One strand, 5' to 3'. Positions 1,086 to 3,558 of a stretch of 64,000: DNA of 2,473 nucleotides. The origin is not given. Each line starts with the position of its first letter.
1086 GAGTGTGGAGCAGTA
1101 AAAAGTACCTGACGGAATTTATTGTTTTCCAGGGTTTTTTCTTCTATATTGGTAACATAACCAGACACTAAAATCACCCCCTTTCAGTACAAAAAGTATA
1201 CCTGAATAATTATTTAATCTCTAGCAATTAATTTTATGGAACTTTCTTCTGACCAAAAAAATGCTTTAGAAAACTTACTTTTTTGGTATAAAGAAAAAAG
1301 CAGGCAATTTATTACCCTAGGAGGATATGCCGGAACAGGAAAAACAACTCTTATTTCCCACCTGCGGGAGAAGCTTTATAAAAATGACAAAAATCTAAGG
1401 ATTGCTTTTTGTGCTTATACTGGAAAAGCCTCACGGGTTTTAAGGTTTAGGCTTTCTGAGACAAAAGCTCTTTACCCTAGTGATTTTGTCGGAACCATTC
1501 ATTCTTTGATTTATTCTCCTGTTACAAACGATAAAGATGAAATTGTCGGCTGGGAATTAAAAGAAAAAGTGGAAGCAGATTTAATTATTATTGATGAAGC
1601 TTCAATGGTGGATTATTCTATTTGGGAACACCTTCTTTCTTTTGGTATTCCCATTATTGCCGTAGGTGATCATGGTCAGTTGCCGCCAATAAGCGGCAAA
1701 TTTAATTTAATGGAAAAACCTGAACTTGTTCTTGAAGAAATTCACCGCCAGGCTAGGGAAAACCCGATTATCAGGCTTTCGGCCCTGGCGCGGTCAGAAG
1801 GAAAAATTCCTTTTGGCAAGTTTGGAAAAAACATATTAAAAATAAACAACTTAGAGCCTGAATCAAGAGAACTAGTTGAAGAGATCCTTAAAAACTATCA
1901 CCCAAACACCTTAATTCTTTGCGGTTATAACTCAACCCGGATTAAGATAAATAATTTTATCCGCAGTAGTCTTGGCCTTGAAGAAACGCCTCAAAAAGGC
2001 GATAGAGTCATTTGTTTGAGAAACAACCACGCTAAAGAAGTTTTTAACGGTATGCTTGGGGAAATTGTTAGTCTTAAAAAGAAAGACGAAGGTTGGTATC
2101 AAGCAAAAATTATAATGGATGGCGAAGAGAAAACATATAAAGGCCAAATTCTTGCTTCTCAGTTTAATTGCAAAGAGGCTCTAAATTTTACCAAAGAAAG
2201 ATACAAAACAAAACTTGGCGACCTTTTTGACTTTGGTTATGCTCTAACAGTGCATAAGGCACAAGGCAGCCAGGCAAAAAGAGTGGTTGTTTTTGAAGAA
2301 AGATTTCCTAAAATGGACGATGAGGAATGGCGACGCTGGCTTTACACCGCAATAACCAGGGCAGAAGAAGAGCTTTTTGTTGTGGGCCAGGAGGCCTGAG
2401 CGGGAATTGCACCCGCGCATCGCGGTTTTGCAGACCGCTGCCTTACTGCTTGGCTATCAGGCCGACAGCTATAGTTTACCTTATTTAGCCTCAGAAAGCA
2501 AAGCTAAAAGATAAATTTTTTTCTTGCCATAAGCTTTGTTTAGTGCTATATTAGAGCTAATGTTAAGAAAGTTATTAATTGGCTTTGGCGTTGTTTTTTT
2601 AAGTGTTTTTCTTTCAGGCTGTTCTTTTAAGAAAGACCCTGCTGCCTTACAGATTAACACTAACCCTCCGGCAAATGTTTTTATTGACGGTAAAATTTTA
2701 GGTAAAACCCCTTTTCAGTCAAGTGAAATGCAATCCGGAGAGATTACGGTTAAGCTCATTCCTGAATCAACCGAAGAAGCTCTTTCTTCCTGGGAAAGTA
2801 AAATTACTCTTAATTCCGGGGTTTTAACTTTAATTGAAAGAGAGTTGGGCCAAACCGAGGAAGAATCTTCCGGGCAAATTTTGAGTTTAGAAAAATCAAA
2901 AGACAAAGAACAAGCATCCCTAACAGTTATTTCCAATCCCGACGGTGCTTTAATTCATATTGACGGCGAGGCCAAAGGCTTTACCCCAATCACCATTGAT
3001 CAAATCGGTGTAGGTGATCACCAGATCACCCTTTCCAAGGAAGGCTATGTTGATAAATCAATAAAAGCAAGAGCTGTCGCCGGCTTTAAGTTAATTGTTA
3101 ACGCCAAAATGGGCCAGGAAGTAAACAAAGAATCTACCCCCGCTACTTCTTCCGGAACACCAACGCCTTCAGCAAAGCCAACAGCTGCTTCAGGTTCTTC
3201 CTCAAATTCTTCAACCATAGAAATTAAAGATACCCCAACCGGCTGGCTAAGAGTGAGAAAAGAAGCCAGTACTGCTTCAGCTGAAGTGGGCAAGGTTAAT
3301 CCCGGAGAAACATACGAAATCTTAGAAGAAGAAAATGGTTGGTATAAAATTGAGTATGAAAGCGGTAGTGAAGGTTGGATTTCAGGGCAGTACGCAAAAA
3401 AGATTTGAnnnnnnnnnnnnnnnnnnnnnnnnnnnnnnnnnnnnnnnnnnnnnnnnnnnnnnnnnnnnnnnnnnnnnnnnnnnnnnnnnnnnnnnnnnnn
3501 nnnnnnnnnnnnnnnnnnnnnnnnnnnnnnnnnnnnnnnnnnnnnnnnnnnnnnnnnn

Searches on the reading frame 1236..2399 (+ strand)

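Call 10: search_protein_families(library=pfam, proteins=[window:1236-2399:+], max_evalue=0.001)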
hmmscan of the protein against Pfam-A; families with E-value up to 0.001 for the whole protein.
window:1236-2399:+ (387 aa): 15 families
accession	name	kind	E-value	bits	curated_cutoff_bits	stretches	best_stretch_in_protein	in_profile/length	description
PF13604.12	AAA_30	-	3.2e-20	73.1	27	1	3-190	2-172/191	AAA domain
PF13245.12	AAA_19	-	7.3e-19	68.7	25.1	1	23-152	11-132/134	AAA domain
PF13538.12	UvrD_C_2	-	3.7e-17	62.3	27.4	1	334-383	2-52/52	UvrD-like helicase C-terminal domain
PF01443.25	Viral_helicase1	-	9.5e-09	35.8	21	0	313-382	169-226/228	Viral superfamily 1 RNA helicase core domain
PF05970.20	PIF1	-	1.8e-08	34.7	25.9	1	3-133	2-122/223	PIF1-like helicase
PF13086.12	AAA_11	-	2.2e-07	31.4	27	0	113-152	213-253/257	AAA domain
PF18335.7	SH3_13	-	6.2e-07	29.5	41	1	253-284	27-58/65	ATP-dependent RecD-like DNA helicase SH3 domain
PF13401.12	AAA_22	-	4.6e-06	27.4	27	1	21-136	3-107/130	AAA domain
PF24883.2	NPHP3_N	-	2.4e-05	25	24.8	1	16-67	14-66/164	Nephrocystin 3, N-terminal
PF13361.12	UvrD_C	-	2.4e-05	24.4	25.6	1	337-382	290-345/350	UvrD-like helicase C-terminal domain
PF00580.27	UvrD-helicase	-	6.3e-05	23.2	23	1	32-123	22-111/271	UvrD/REP helicase N-terminal domain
PF09848.15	SLFN-g3_helicase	-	0.00012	21.9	24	1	25-122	3-88/354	Schlafen group 3, DNA/RNA helicase domain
PF03266.21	NTPase_1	-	0.00019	21.7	23.9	1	26-121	2-103/168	NTPase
PF04851.21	ResIII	-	0.00022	21.6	22.5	0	1-59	2-59/164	Type III restriction enzyme, res subunit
PF13191.12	AAA_16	-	0.00025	22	32.6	1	8-55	9-52/167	AAA ATPase domain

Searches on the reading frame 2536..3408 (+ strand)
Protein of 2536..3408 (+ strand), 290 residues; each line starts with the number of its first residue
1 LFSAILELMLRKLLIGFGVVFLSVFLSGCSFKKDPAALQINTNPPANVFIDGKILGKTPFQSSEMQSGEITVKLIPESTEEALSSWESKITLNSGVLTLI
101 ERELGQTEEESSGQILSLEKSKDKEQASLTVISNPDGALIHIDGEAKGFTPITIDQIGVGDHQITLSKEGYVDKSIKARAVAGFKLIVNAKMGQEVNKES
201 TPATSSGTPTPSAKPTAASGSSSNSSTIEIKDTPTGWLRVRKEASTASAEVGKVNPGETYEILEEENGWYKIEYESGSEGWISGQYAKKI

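Call 10: search_protein_families(library=pfam, proteins=[window:2536-3408:+], max_evalue=0.001)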
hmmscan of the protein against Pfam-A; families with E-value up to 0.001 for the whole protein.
window:2536-3408:+ (290 aa): 4 families
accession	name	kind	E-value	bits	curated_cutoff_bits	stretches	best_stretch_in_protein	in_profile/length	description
PF08308.17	PEGA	-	2.4e-21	75.9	20.8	2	128-175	3-50/71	PEGA domain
PF08239.17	SH3_3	-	6.9e-15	55.4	27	1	238-286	3-52/54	Bacterial SH3 domain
PF06347.19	SH3_4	-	6.5e-06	26.3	24.1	1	240-283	7-50/56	Bacterial SH3 domain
PF00018.34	SH3_1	-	0.00032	20.7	22.9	0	255-282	17-46/48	SH3 domain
